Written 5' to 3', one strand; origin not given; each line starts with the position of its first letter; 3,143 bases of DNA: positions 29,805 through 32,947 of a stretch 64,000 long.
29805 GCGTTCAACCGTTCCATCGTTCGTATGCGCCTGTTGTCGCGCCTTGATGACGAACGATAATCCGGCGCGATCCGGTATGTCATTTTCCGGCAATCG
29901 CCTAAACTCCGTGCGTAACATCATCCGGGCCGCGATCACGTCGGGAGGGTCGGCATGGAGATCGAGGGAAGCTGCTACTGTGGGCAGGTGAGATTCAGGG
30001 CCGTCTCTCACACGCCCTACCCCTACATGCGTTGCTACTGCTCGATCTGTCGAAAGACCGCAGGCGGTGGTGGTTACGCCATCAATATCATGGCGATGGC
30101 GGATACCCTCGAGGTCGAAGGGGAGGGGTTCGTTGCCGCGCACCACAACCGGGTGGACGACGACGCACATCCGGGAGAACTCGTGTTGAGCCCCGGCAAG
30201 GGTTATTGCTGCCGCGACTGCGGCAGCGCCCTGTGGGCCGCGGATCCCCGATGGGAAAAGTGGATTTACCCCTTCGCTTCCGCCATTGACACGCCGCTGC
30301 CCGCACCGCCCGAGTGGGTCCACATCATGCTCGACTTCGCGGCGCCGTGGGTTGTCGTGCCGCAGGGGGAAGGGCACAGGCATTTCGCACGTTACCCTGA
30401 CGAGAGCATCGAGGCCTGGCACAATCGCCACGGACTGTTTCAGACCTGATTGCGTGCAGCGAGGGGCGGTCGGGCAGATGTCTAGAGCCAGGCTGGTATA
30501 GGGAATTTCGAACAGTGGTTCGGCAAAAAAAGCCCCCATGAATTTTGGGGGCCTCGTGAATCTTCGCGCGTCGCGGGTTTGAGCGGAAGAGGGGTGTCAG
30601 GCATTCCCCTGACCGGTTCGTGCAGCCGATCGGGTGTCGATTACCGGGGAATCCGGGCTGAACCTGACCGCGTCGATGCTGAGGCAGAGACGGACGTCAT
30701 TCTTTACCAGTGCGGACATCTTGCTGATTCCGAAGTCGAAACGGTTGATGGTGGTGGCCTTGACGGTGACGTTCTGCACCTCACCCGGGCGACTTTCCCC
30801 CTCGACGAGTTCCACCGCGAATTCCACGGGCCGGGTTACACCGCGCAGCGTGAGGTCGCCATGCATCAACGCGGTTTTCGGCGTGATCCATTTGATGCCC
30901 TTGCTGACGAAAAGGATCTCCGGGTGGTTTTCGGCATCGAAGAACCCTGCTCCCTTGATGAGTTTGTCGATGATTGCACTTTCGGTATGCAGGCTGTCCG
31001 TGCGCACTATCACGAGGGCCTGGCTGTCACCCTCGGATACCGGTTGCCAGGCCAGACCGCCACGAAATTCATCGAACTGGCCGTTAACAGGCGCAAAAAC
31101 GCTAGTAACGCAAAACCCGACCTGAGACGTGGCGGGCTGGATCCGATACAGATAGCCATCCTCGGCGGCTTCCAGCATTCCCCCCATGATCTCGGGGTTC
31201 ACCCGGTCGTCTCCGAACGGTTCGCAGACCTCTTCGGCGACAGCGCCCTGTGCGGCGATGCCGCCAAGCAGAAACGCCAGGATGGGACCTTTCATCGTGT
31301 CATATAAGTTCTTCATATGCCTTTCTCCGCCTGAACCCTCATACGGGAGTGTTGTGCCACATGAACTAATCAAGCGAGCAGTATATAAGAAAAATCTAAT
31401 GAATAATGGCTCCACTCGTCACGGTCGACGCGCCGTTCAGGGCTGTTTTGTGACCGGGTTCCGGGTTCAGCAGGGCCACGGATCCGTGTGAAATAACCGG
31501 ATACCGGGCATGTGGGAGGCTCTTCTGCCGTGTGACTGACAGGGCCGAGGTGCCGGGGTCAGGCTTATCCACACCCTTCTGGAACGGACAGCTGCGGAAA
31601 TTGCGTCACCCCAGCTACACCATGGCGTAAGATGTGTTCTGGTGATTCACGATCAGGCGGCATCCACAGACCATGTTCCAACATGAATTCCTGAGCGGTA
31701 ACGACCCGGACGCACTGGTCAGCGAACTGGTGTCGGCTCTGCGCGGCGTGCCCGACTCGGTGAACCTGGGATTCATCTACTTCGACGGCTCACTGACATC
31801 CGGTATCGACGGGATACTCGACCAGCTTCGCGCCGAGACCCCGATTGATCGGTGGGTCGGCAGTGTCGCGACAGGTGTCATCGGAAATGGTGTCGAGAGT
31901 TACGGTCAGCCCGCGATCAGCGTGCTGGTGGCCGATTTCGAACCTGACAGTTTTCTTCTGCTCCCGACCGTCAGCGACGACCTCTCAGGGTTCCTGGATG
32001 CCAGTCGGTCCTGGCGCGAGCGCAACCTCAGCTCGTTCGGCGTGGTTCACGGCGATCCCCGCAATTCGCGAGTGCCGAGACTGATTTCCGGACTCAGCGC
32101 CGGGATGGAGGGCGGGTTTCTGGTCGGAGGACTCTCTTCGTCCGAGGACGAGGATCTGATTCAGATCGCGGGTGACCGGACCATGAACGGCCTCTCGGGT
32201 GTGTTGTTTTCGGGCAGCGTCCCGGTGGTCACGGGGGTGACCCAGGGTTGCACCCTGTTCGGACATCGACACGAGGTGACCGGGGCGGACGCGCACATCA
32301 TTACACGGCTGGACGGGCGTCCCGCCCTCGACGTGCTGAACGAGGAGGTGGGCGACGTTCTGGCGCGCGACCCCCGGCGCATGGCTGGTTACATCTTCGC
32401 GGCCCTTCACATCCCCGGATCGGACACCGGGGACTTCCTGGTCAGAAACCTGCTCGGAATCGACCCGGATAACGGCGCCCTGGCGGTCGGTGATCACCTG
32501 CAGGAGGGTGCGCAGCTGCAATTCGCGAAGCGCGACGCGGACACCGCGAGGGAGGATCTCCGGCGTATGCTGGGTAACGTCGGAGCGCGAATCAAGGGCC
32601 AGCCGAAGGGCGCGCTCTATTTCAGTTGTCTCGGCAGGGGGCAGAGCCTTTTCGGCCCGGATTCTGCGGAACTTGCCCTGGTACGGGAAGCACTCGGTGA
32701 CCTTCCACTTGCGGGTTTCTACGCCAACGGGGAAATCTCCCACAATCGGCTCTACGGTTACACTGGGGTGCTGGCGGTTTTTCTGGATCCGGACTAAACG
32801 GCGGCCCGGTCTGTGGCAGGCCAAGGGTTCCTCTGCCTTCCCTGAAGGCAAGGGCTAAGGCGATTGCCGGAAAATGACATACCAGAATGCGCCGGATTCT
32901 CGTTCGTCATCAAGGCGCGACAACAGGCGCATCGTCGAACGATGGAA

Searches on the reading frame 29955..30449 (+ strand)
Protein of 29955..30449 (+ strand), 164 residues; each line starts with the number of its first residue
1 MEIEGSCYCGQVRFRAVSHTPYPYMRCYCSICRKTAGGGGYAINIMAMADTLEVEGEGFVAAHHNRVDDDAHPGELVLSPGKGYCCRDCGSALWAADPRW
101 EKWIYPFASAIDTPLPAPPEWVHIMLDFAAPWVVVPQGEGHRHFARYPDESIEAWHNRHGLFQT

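Call 27: search_protein_families(library=pfam, proteins=[window:29955-30449:+], max_evalue=0.01)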
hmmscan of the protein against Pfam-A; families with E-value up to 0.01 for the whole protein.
window:29955-30449:+ (164 aa): 1 family
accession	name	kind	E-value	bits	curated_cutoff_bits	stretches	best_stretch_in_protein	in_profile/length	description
PF04828.22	GFA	-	4.8e-13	49.6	24.3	1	3-113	2-101/115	Glutathione-dependent formaldehyde-activating enzyme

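Call 83: find_encoding_contigs(protein=window:29955-30449:+, flank=6000, max_places=4)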
Protein window:29955-30449:+ (164 aa): 1 contig read that carries it; 1 place shown.
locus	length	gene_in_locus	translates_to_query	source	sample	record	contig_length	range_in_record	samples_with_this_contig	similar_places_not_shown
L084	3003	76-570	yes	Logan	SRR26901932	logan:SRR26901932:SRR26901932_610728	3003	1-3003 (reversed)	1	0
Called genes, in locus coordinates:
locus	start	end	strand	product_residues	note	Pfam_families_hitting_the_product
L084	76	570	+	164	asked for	PF04828:GFA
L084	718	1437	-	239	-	PF04264:YceI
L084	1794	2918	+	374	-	PF08495:FIST, PF10442:FIST_C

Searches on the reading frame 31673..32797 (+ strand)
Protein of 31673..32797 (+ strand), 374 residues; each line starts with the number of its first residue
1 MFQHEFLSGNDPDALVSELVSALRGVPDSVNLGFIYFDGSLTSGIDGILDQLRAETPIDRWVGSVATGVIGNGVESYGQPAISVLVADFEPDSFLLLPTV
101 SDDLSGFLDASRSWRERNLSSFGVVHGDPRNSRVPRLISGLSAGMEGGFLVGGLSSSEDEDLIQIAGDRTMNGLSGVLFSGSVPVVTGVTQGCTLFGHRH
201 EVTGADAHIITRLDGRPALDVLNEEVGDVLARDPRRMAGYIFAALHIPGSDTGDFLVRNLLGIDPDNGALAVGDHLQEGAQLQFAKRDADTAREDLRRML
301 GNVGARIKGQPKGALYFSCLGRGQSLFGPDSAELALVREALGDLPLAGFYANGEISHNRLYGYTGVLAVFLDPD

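Call 27: search_protein_families(library=pfam, proteins=[window:31673-32797:+], max_evalue=0.01)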
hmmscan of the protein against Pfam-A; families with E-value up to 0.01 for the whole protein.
window:31673-32797:+ (374 aa): 2 families
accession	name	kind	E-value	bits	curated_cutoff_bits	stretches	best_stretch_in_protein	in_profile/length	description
PF10442.14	FIST_C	-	4.1e-31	108.3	28.5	1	218-357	1-131/131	FIST C domain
PF08495.15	FIST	-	1.9e-24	87.1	23.2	1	32-216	2-189/189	FIST N domain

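Call 79: find_encoding_contigs(protein=window:31673-32797:+, flank=2000, max_places=3)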
Protein window:31673-32797:+ (374 aa): 1 contig read that carries it; 1 place shown.
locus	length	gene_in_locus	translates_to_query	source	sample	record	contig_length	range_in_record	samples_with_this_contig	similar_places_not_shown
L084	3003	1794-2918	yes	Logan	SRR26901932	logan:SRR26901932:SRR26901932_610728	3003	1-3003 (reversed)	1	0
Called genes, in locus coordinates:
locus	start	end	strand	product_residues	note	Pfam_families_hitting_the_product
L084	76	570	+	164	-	PF04828:GFA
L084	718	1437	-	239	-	PF04264:YceI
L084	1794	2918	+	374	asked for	PF08495:FIST, PF10442:FIST_C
